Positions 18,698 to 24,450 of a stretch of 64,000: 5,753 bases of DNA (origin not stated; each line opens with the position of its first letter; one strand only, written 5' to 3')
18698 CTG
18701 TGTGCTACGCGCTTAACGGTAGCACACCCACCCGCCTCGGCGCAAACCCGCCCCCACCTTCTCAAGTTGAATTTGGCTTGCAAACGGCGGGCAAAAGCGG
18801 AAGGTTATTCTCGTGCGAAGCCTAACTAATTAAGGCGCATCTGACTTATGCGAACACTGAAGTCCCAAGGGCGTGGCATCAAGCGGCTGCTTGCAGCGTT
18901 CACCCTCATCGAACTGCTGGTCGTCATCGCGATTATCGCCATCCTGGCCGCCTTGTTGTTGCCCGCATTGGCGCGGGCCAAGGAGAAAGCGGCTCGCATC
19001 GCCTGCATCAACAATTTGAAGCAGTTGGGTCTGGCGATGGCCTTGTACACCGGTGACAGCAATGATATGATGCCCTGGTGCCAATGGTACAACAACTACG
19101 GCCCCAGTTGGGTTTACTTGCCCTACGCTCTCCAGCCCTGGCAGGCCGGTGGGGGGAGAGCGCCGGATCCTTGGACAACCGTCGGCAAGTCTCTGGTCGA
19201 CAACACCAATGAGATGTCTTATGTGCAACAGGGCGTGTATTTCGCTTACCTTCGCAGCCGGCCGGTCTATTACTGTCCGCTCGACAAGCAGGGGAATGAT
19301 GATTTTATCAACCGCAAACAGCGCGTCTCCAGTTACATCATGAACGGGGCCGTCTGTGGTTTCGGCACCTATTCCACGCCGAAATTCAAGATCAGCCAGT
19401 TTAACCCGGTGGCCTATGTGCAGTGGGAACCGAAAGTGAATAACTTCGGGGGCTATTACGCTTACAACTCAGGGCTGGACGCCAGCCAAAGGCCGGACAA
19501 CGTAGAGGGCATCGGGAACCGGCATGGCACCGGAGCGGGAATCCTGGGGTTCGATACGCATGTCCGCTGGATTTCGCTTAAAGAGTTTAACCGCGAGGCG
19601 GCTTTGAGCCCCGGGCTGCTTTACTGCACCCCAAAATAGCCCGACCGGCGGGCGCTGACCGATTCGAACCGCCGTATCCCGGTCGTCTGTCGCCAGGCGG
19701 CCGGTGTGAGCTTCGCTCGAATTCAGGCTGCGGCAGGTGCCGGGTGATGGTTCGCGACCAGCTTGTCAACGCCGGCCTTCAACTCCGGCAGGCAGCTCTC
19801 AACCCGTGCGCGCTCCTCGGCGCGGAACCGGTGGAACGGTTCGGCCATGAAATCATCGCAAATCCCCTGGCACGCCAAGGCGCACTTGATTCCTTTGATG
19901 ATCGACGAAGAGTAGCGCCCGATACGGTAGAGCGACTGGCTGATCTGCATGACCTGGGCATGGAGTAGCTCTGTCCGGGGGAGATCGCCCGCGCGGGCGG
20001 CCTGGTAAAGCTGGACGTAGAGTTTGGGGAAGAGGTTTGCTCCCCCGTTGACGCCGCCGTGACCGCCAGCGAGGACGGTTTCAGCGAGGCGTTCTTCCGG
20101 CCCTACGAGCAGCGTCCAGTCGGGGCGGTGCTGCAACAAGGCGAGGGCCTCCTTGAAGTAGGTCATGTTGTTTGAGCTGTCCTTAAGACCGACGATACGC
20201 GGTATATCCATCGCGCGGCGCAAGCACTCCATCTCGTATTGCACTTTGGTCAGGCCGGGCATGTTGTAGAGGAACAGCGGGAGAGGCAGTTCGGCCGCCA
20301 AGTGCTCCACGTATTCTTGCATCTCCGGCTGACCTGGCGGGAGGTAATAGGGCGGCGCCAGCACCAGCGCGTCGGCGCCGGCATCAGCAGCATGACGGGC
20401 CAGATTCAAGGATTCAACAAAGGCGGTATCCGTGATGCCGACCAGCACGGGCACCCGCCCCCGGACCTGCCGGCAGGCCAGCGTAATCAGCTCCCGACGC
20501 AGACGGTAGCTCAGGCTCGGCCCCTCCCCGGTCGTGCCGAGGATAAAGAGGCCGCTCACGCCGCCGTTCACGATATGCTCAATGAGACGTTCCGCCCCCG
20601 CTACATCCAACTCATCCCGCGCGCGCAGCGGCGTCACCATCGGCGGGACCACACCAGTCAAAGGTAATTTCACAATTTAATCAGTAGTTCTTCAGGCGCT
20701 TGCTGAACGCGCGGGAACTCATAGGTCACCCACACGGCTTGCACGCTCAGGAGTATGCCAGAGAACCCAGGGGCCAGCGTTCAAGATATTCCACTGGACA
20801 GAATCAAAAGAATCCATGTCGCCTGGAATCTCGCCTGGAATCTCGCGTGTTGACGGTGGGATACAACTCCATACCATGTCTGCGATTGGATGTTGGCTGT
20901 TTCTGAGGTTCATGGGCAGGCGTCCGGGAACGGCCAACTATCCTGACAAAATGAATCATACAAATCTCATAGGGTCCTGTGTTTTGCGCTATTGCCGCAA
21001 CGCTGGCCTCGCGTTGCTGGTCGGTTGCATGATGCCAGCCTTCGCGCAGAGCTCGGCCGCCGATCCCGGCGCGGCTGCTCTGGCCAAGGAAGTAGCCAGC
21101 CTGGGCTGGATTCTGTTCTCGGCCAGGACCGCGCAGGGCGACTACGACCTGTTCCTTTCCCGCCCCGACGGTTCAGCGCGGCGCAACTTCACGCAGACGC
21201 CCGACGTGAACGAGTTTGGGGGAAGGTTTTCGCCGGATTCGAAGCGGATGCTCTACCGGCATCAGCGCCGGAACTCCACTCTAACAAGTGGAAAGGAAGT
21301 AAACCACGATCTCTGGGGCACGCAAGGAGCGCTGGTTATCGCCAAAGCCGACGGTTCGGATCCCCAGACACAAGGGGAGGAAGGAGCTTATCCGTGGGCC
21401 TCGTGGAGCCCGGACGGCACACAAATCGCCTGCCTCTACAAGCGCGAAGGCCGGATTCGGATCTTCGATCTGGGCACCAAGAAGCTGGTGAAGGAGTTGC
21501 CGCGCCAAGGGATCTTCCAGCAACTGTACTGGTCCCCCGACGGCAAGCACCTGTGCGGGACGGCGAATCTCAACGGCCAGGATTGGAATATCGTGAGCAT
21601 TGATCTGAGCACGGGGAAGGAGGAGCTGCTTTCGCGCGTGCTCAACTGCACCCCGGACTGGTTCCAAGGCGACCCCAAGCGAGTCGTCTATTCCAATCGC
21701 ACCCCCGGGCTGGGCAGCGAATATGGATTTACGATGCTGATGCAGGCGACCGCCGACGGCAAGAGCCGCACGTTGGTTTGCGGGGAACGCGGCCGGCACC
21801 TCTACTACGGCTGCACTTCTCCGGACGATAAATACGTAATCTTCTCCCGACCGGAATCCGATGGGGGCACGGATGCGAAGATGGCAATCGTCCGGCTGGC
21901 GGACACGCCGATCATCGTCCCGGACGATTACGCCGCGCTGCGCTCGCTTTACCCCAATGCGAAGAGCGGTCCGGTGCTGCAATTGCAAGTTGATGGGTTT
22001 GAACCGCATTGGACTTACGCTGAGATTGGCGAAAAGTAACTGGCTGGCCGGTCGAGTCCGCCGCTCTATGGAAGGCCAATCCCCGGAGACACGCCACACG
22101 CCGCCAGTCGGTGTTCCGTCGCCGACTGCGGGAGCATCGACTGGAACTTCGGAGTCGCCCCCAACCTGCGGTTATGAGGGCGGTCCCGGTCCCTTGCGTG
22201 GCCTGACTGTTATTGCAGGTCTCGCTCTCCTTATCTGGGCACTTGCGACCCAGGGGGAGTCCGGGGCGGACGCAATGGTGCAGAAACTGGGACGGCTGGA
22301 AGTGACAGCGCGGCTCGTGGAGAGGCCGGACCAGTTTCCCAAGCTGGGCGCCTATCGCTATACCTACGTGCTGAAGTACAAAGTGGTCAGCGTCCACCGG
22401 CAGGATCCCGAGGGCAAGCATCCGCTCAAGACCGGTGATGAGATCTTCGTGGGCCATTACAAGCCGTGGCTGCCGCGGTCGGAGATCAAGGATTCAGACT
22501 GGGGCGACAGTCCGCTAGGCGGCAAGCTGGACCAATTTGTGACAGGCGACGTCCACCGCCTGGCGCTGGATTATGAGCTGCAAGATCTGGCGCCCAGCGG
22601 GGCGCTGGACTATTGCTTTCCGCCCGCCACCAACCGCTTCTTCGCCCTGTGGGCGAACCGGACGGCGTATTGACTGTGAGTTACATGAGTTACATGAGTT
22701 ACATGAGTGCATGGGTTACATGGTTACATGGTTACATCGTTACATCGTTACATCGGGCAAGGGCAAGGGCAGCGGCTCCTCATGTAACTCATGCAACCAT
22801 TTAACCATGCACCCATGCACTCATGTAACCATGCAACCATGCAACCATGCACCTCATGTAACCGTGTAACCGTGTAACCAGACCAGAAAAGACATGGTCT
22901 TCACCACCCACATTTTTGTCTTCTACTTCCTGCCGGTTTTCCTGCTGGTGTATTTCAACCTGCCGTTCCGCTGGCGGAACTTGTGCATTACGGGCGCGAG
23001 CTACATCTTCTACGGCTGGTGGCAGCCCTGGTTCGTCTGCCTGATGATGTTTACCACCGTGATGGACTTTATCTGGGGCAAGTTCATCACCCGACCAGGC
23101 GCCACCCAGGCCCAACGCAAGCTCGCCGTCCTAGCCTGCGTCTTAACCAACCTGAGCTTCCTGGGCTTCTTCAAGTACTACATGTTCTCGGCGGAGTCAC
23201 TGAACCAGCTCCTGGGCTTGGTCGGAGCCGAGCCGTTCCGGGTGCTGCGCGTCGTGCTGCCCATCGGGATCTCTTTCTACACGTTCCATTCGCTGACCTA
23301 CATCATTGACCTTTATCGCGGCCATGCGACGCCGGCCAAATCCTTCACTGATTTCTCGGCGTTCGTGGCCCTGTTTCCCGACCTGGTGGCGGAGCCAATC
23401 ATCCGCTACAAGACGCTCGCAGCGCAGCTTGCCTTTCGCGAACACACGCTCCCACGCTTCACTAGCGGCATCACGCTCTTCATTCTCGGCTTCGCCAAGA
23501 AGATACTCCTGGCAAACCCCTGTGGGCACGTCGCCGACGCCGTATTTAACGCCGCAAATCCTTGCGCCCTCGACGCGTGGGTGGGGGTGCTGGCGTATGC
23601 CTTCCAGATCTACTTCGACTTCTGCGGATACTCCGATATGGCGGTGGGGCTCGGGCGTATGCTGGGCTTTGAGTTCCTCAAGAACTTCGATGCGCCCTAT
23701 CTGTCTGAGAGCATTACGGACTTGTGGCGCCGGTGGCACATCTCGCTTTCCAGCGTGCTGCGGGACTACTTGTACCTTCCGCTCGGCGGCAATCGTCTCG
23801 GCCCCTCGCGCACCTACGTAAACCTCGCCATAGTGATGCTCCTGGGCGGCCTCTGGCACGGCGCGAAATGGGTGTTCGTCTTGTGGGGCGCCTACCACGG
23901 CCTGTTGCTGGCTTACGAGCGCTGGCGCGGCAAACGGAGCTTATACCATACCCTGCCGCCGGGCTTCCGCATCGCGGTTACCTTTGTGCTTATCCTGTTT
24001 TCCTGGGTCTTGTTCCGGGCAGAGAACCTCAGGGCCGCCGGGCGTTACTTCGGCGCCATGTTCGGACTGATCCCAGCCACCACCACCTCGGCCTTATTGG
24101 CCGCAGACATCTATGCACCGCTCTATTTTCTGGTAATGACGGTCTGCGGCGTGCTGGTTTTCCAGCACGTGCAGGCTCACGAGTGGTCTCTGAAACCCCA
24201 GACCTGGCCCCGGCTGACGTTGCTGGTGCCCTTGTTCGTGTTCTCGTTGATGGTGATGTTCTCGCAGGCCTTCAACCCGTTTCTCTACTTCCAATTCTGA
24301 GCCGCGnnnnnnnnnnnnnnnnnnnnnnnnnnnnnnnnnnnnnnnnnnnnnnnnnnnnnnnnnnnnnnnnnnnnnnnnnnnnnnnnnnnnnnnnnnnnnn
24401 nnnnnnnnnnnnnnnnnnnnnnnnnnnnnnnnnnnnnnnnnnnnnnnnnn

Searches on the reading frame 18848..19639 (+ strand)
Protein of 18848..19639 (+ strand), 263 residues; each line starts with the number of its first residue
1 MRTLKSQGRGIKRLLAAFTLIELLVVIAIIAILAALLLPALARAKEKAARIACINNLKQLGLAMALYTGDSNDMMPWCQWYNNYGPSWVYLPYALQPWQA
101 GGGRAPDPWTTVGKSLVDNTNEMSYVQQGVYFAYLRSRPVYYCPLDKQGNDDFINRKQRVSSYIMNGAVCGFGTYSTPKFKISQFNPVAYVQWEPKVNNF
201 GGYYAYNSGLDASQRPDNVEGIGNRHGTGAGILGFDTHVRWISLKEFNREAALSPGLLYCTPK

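Call 33: search_protein_families(library=pfam, proteins=[window:18848-19639:+])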
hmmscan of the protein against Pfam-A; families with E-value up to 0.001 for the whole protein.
window:18848-19639:+ (263 aa): 2 families
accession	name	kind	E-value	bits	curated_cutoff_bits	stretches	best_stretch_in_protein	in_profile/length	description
PF07596.16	SBP_bac_10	-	1.6e-08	35.4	23.3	1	43-147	2-102/268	Protein of unknown function (DUF1559)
PF07963.17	N_methyl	-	2.3e-05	24.2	21.2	1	17-38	6-27/27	Prokaryotic N-terminal methylation motif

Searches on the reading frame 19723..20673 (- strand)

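Call 33: search_protein_families(library=pfam, proteins=[window:19723-20673:-])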
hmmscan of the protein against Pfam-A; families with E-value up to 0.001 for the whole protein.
window:19723-20673:- (316 aa): 1 family
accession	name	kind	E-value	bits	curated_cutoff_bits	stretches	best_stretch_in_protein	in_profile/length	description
PF00701.28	DHDPS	-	6.2e-57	193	22.1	1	5-295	2-286/289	Dihydrodipicolinate synthetase family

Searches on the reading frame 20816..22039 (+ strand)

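Call 33: search_protein_families(library=pfam, proteins=[window:20816-22039:+])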
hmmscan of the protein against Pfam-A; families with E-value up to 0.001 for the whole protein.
window:20816-22039:+ (407 aa): 2 families
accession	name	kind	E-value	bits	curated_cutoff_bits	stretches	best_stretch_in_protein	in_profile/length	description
PF07676.18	PD40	-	2.3e-08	34.2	20.9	0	194-217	13-37/38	WD40-like Beta Propeller Repeat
PF25174.1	Beta-prop_THOC3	-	4.7e-06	26.2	305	1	195-269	52-122/272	THOC3 beta-propeller domain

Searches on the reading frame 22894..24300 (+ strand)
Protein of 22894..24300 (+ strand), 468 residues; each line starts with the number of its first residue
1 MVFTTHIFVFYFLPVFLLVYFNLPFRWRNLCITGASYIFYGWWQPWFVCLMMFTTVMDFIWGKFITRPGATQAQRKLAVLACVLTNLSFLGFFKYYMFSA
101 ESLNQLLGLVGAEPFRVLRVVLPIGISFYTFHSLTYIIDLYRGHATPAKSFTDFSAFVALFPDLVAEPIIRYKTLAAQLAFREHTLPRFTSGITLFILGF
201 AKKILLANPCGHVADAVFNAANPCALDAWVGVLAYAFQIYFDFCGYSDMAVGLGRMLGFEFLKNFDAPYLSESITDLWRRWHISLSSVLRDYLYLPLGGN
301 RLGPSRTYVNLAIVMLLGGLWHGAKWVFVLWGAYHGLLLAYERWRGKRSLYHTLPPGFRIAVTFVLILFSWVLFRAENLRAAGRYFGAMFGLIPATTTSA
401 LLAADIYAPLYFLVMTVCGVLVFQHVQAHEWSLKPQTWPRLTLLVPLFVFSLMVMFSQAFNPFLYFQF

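Call 33: search_protein_families(library=pfam, proteins=[window:22894-24300:+])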
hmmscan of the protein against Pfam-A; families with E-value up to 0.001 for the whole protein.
window:22894-24300:+ (468 aa): 1 family
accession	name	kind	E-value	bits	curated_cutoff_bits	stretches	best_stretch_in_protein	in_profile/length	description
PF03062.24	MBOAT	-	1.5e-20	74.2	27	1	150-367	80-320/337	MBOAT, membrane-bound O-acyltransferase family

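Call 74: find_homologous_proteins(query=window:22894-24300:+, max_evalue=1e-60)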
Query window:22894-24300:+ (468 aa): 7994 proteins with E <= 1e-60 among 8000 candidates; the best 120 are listed.
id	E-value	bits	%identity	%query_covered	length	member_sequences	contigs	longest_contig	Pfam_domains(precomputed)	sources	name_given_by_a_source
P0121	0.0e+0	1058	99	100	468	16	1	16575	PF03062.25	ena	-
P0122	0.0e+0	1027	97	100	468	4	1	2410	PF03062.25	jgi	jgi:alginate O-acetyltransferase complex protein AlgI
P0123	2.1e-295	998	94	100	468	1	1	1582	PF03062.25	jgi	jgi:alginate O-acetyltransferase complex protein AlgI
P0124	5.1e-287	971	91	100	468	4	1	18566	PF03062.25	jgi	jgi:alginate O-acetyltransferase complex protein AlgI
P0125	5.6e-285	964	90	100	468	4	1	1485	PF03062.25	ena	-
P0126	1.3e-284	963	90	100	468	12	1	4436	PF03062.25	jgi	-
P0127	2.5e-284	962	90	100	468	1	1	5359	PF03062.25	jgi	-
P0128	7.2e-284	960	90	100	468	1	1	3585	PF03062.25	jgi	-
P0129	9.1e-283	957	90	100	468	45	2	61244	PF03062.25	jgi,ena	jgi:alginate O-acetyltransferase complex protein AlgI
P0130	2.4e-282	955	90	100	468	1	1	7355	PF03062.25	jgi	jgi:alginate O-acetyltransferase complex protein AlgI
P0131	4.0e-282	955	90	100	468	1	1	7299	PF03062.25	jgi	jgi:alginate O-acetyltransferase complex protein AlgI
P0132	1.6e-281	953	89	100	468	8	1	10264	PF03062.25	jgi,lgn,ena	-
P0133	5.8e-280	947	89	100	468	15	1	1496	PF03062.25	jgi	jgi:alginate O-acetyltransferase complex protein AlgI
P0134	5.9e-280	947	80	100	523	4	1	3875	PF03062.25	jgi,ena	-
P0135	1.1e-279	947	89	100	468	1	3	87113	PF03062.25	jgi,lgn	jgi:alginate O-acetyltransferase complex protein AlgI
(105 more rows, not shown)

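Call 75: find_encoding_contigs(protein=P0121, flank=1500, max_places=2)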
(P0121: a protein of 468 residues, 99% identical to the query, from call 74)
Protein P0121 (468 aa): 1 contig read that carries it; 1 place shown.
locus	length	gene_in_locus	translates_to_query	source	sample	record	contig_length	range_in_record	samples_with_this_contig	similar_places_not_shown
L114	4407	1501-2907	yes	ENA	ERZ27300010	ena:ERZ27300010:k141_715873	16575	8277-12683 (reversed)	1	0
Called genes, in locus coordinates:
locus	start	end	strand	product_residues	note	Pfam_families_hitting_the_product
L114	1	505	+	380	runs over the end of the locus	PF07676:PD40 (faint), PF26550:Tricorn_2nd (faint), PF25174:Beta-prop_THOC3 (weak)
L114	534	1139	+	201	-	-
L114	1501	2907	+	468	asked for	PF03062:MBOAT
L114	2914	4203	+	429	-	PF16822:ALGX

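Call 76: find_encoding_contigs(protein=P0124, flank=1500, max_places=2)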
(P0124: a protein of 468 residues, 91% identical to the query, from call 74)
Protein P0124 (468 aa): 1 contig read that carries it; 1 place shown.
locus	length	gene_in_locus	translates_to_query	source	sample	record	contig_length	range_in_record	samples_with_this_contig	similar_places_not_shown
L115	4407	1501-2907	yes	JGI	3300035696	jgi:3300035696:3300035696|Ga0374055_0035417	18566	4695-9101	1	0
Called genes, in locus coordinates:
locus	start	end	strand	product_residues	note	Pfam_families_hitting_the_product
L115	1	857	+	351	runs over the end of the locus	PF07676:PD40 (faint), PF25174:Beta-prop_THOC3 (faint)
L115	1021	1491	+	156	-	-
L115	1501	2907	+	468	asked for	PF03062:MBOAT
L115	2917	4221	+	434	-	PF16822:ALGX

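Call 77: find_encoding_contigs(protein=P0129, flank=1500, max_places=2)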
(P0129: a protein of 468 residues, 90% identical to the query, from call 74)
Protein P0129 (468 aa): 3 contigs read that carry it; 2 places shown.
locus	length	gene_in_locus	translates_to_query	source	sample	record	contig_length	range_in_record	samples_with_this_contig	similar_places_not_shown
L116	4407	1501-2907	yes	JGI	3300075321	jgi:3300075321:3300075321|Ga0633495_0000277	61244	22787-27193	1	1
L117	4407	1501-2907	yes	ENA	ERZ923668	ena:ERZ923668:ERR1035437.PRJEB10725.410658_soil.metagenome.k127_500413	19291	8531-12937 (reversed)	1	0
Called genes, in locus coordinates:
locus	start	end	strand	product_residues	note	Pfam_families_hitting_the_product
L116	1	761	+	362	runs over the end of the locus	PF26549:Tricorn_N (faint), PF07676:PD40 (faint)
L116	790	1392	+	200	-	-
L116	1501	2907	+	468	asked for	PF03062:MBOAT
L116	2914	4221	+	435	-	PF16822:ALGX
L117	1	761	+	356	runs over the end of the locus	PF26549:Tricorn_N (faint), PF07676:PD40 (faint)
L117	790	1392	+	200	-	-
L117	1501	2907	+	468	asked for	PF03062:MBOAT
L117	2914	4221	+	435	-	PF16822:ALGX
